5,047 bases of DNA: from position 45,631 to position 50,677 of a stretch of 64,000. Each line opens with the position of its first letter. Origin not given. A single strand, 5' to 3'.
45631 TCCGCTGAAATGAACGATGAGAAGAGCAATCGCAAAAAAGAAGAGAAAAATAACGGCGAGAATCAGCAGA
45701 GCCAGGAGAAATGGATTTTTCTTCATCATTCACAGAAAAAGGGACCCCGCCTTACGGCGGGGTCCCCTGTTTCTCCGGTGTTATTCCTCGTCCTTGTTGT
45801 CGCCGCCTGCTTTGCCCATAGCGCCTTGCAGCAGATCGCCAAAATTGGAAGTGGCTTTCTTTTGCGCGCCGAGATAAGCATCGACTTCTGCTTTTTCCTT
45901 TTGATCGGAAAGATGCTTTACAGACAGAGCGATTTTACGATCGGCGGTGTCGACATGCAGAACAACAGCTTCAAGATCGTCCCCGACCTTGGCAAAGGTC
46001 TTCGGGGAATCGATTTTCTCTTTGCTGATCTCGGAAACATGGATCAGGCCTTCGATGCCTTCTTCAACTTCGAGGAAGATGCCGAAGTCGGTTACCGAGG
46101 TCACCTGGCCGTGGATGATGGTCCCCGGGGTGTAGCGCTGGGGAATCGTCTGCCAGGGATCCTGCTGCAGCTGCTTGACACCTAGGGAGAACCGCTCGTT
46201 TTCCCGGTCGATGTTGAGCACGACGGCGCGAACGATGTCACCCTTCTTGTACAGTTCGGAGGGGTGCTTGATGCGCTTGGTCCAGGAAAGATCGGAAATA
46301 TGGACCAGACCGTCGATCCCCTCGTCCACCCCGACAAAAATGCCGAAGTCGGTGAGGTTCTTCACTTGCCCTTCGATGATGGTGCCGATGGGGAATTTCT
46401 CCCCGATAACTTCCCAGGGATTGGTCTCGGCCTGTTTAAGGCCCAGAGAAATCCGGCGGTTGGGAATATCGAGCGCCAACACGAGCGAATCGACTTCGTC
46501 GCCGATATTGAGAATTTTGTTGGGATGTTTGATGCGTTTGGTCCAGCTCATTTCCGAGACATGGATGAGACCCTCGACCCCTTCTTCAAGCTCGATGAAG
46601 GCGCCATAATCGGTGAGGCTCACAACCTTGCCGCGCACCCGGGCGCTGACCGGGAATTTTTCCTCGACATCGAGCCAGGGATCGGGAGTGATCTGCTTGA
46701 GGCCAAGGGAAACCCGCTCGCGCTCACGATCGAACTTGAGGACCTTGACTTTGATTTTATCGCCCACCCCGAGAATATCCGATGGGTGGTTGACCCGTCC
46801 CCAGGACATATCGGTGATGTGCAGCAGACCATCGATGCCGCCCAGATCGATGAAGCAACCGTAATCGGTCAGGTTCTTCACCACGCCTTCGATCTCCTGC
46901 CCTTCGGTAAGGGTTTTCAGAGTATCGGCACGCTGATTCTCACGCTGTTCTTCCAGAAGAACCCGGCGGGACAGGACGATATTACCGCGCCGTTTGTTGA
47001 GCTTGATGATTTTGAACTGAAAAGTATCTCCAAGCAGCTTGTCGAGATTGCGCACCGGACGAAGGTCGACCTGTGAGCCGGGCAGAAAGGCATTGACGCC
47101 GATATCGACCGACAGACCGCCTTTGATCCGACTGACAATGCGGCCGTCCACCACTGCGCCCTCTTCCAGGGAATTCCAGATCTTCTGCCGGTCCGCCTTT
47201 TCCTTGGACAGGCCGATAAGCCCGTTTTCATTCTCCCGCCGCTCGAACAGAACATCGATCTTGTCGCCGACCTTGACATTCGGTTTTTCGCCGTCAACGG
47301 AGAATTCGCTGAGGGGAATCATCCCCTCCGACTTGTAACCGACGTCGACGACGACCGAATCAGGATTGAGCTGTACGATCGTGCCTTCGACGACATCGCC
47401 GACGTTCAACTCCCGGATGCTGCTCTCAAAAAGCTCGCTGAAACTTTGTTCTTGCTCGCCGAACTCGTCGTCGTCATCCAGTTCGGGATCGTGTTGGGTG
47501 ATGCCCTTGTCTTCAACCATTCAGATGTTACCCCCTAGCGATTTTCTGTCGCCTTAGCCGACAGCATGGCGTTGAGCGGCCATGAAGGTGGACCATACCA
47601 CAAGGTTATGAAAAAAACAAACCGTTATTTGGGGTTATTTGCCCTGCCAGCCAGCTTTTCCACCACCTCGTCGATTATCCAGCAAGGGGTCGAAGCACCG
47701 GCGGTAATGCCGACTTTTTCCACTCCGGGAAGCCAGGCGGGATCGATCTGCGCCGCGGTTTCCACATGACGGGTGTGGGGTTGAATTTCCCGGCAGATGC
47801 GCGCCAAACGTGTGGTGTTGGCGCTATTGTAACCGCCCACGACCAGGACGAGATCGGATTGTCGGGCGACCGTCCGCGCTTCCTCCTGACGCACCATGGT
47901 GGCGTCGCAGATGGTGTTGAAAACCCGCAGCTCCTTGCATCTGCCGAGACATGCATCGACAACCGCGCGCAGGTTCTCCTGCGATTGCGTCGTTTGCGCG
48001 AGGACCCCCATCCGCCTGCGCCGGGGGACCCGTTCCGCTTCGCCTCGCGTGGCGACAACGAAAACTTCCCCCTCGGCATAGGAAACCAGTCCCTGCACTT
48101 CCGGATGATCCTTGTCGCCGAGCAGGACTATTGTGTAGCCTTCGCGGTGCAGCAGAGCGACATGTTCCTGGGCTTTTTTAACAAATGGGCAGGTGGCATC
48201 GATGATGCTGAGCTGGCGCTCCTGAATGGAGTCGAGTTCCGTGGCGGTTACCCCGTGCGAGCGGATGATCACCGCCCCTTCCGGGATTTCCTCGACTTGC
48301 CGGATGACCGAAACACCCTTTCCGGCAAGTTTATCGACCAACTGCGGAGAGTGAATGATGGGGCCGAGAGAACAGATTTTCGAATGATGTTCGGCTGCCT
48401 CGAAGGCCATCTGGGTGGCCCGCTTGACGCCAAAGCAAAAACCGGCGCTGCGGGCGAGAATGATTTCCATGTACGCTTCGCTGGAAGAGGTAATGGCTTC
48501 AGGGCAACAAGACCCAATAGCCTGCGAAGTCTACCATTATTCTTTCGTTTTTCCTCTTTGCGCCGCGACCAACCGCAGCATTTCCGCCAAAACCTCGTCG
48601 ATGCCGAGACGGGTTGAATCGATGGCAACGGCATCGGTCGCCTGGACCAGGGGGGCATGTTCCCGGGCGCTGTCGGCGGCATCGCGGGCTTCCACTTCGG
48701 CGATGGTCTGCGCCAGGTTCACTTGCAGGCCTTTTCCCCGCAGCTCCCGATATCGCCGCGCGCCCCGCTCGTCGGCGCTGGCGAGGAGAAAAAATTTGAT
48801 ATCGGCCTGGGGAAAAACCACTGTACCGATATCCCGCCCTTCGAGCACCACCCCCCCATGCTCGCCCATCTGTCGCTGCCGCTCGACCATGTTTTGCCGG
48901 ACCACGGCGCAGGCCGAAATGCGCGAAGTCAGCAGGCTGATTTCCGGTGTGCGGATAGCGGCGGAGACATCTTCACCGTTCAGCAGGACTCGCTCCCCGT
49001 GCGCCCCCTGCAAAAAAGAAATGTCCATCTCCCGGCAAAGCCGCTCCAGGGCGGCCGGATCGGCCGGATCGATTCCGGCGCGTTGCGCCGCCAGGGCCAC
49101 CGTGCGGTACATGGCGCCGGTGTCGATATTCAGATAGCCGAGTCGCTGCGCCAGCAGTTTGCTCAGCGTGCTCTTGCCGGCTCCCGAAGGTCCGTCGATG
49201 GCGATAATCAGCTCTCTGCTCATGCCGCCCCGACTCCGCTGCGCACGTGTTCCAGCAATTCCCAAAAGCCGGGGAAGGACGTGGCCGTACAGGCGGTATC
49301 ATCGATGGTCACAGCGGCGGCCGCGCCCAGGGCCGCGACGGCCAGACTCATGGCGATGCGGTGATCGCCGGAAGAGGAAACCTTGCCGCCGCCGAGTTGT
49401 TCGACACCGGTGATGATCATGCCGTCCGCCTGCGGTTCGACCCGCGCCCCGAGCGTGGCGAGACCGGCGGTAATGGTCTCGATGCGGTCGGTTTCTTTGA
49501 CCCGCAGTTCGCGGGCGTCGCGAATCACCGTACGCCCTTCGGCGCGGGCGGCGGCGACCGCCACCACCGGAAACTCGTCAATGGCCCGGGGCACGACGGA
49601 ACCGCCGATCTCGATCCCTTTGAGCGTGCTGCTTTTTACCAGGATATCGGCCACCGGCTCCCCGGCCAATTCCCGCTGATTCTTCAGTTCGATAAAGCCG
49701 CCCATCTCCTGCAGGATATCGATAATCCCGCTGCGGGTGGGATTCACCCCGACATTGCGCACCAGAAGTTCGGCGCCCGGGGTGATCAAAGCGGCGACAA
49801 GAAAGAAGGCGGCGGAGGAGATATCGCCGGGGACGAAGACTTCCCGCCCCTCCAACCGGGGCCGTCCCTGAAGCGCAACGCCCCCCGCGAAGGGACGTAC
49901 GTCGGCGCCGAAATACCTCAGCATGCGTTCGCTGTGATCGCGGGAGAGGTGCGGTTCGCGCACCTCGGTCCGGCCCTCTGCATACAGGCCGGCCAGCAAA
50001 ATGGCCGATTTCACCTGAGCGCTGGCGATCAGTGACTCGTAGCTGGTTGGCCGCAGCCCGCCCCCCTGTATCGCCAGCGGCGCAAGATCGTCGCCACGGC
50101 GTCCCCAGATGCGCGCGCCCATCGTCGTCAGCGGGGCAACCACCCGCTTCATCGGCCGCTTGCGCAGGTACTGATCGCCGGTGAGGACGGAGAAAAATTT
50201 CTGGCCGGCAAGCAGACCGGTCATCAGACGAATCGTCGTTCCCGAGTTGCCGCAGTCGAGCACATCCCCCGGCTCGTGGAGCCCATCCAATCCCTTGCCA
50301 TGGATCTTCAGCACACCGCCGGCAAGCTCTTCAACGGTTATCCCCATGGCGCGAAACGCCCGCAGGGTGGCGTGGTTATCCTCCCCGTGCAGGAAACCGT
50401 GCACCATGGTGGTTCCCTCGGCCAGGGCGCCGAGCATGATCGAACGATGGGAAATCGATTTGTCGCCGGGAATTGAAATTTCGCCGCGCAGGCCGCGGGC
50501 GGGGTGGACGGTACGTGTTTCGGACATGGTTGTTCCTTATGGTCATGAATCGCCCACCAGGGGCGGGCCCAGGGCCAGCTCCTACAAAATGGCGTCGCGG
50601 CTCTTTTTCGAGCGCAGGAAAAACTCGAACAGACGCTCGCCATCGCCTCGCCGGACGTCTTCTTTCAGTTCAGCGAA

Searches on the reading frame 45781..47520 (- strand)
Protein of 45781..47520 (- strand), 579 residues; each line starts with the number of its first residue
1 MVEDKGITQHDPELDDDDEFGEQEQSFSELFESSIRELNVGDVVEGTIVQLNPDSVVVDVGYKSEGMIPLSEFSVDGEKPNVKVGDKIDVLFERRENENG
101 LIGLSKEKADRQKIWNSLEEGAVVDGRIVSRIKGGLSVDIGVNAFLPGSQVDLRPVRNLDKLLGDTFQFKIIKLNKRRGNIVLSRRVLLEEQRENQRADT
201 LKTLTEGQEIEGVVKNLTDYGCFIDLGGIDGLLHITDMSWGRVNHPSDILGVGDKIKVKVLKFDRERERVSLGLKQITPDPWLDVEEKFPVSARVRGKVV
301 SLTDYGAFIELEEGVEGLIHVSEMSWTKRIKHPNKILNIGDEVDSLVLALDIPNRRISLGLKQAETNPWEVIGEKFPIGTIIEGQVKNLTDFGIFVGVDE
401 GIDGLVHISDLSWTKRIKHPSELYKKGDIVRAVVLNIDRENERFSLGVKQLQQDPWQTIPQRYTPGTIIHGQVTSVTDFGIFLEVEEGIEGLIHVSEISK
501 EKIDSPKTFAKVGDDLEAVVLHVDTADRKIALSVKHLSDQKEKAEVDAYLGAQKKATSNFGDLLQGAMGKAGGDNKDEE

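Call 53: search_protein_families(library=pfam, proteins=[window:45781-47520:-], max_evalue=0.0001)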
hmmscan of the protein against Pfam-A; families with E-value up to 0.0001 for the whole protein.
window:45781-47520:- (579 aa): 5 families
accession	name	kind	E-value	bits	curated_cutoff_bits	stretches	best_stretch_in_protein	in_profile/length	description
PF00575.29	S1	-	5.2e-99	325.2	22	6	375-449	1-74/74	S1 RNA binding domain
PF23459.1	S1_RRP5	-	7.1e-29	100.6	27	2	379-441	4-65/72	RRP5 S1 domain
PF21710.3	Spt6_S1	-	3.3e-17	63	27.5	1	374-441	12-79/91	Spt6, S1/OB domain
PF17092.11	PCB_OB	-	2.1e-09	38.5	27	0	296-341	36-91/111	Penicillin-binding protein OB-like domain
PF13509.12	S1_2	-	1.5e-06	28.7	21.8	0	466-501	2-37/61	S1 domain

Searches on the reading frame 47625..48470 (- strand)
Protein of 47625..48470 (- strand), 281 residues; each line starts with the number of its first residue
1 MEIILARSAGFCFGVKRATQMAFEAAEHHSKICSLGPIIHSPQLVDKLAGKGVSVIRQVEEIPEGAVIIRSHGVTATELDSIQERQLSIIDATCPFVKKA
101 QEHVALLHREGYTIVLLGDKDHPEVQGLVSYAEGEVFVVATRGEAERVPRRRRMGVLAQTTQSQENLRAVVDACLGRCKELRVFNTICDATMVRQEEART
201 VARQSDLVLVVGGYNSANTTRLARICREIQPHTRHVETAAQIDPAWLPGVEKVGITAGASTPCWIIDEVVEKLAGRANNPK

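Call 53: search_protein_families(library=pfam, proteins=[window:47625-48470:-], max_evalue=0.0001)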
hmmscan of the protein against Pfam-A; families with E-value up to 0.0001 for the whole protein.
window:47625-48470:- (281 aa): 1 family
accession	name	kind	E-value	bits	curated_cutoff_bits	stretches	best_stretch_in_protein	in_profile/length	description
PF02401.23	LYTB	-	1.2e-95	320.2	24.5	1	3-273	1-266/267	LytB protein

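Call 63: find_homologous_proteins(query=window:47625-48470:-, max_evalue=1e-40)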
Query window:47625-48470:- (281 aa): 7903 proteins with E <= 1e-40 among 8000 candidates; the best 120 are listed.
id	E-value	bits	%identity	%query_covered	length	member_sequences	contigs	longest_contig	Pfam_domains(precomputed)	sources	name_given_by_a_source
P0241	2.1e-180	616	100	100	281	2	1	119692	PF02401.24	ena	-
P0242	1.7e-134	465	77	97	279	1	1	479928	PF02401.24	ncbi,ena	-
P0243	9.2e-130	450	74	98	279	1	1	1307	PF02401.24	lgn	-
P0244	5.6e-129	447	73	98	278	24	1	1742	PF02401.24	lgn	-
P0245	1.3e-128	446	74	98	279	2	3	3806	PF02401.24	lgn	-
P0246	3.7e-128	444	73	97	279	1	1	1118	PF02401.24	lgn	-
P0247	5.6e-128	444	72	97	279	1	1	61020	PF02401.24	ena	-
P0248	2.8e-127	442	72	98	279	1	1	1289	PF02401.24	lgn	-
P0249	3.1e-127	441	73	97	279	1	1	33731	PF02401.24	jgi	jgi:4-hydroxy-3-methylbut-2-enyl diphosphate reductase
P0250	4.8e-127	441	73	97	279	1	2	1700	PF02401.24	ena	-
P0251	5.1e-127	441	73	97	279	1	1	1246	PF02401.24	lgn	-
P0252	7.8e-127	440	73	97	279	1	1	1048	PF02401.24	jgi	jgi:4-hydroxy-3-methylbut-2-enyl diphosphate reductase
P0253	8.4e-127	440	72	98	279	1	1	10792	PF02401.24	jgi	-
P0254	9.6e-127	440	72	97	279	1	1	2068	PF02401.24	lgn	-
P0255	2.5e-126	438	72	97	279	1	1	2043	PF02401.24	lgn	-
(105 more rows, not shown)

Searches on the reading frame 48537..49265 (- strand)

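Call 54: search_protein_families(library=pfam, proteins=[window:48537-49265:-], max_evalue=0.0001)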
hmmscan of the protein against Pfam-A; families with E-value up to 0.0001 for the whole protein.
window:48537-49265:- (242 aa): 4 families
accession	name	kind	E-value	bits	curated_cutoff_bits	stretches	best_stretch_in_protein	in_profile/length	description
PF02224.24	Cytidylate_kin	-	1.3e-73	247.7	26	1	21-233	1-209/211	Cytidylate kinase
PF13238.12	AAA_18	-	1.9e-07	32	29.4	1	21-174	1-110/128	AAA domain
PF13189.12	Cytidylate_kin2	-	2.4e-07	31.5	28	1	20-177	1-133/176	Cytidylate kinase-like family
PF13521.12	AAA_28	-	8.7e-05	23.2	27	0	21-94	2-77/164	AAA domain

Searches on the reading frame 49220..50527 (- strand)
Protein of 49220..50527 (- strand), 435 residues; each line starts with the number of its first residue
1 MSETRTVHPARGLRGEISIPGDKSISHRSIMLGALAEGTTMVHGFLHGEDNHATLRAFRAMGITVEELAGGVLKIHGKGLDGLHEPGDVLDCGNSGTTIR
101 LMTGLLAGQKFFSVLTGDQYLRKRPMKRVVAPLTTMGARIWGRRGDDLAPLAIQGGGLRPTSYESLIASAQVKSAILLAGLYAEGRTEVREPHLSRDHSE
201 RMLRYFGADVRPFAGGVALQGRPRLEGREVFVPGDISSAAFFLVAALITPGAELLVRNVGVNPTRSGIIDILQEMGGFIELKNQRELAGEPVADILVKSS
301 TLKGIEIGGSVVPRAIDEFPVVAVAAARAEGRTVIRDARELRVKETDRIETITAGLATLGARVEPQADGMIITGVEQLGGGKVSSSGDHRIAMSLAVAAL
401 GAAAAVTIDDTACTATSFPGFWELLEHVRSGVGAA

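Call 54: search_protein_families(library=pfam, proteins=[window:49220-50527:-], max_evalue=0.0001)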
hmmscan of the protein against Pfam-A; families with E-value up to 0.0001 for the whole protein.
window:49220-50527:- (435 aa): 1 family
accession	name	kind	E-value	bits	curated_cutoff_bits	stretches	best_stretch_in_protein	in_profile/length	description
PF00275.25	EPSP_synthase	-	6.1e-125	417.6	22.8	1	11-424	5-416/417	EPSP synthase (3-phosphoshikimate 1-carboxyvinyltransferase)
